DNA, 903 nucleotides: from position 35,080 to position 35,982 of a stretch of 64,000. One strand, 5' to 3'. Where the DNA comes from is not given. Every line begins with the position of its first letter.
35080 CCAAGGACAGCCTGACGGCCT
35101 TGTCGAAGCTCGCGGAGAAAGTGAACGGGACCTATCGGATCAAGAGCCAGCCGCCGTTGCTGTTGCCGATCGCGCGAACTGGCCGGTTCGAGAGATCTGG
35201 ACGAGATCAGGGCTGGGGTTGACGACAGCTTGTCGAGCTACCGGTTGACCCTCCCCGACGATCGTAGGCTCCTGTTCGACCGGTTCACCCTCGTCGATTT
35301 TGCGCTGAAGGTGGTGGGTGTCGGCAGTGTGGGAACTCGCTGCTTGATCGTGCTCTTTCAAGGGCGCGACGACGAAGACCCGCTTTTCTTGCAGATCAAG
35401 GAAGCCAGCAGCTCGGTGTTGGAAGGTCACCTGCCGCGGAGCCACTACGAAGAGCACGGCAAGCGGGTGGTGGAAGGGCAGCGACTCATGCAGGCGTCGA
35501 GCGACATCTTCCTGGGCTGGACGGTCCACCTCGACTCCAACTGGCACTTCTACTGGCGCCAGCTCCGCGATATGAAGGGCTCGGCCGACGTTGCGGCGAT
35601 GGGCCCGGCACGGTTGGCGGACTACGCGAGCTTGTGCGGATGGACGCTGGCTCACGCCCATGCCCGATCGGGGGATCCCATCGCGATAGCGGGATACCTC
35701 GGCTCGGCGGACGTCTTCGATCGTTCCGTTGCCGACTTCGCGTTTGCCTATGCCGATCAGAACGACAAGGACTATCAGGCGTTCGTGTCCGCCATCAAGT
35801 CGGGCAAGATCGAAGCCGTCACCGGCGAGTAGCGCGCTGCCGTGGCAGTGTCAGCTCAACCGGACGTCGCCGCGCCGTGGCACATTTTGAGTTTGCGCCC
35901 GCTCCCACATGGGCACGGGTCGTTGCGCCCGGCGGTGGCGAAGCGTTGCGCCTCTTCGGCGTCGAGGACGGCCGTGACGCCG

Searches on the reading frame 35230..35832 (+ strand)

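Call 53: search_protein_families(library=pfam, proteins=[window:35230-35832:+], max_evalue=0.0001)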
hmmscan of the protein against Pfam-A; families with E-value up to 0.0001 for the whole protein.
window:35230-35832:+ (200 aa): 1 family
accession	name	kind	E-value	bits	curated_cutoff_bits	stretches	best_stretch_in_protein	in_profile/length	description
PF10009.15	DUF2252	-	1.7e-71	241.8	22.3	1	1-188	202-392/392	Uncharacterized protein conserved in bacteria (DUF2252)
